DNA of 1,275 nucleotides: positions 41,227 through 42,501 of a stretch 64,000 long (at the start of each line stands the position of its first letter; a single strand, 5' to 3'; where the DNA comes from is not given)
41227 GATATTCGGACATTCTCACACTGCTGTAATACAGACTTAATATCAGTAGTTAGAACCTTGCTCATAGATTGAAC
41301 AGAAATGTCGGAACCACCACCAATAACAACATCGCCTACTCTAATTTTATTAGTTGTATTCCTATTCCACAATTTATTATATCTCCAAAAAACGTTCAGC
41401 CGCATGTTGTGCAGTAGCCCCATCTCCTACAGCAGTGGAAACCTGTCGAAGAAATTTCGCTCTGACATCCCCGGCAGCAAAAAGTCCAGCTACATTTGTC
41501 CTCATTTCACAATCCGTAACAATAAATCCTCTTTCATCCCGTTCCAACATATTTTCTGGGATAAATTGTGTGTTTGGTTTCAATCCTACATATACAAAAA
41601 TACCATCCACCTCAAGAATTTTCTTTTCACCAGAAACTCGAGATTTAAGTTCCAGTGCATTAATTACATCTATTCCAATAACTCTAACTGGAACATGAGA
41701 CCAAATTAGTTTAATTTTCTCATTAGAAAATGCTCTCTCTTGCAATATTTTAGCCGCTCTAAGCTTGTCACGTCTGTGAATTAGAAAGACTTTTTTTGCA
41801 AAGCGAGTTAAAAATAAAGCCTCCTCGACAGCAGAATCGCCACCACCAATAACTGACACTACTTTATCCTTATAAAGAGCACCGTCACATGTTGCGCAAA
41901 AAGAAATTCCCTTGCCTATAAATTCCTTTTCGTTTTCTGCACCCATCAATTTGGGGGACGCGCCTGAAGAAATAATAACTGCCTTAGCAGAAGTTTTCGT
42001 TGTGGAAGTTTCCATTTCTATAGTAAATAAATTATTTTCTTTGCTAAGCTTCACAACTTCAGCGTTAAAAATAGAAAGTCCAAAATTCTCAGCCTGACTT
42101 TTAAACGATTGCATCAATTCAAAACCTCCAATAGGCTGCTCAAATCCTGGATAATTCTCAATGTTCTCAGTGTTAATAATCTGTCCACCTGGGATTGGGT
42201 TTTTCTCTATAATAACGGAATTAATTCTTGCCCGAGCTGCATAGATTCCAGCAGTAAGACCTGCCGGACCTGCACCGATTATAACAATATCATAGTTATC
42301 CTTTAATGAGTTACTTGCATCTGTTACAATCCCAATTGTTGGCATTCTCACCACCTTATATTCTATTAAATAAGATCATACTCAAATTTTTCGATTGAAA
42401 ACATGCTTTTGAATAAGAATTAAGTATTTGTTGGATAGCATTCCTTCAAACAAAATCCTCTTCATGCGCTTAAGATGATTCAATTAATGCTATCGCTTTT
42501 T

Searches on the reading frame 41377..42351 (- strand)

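Call 80: search_protein_families(library=pfam, proteins=[window:41377-42351:-], max_evalue=0.00001)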
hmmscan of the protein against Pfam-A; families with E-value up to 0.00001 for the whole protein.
window:41377-42351:- (324 aa): 11 families
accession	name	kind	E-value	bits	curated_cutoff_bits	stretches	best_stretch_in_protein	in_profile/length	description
PF07992.20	Pyr_redox_2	-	8.4e-52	176.8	26.1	1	20-311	1-291/291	Pyridine nucleotide-disulphide oxidoreductase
PF13738.12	Pyr_redox_3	-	1.7e-26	93.6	30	1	74-294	78-305/305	Pyridine nucleotide-disulphide oxidoreductase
PF00070.33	Pyr_redox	-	1.6e-16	61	22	1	165-229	2-71/82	Pyridine nucleotide-disulphide oxidoreductase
PF01266.30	DAO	-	1e-08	35.6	27.9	0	21-56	1-37/353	FAD dependent oxidoreductase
PF00890.30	FAD_binding_2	-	1.6e-08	34.6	20.4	0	21-56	1-36/414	FAD binding domain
PF03486.20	HI0933_like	-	3.7e-08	33.6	50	0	21-59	2-40/244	HI0933-like protein Rossmann domain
PF12831.13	FAD_oxidored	-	4.7e-08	33.2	27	1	21-58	1-38/416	FAD dependent oxidoreductase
PF13450.12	NAD_binding_8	-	1.1e-07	32.5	21.9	1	24-63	1-40/68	NAD(P)-binding Rossmann-like domain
PF01134.28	GIDA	-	4.8e-07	29.6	22.1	0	21-52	1-29/391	Glucose inhibited division protein A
PF13434.12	Lys_Orn_oxgnase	-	1.7e-06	27.9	21.3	0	95-199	114-227/339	L-lysine 6-monooxygenase/L-ornithine 5-monooxygenase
PF01946.23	Thi4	-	2.2e-06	27.5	26.2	1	19-57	17-56/235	Thi4 family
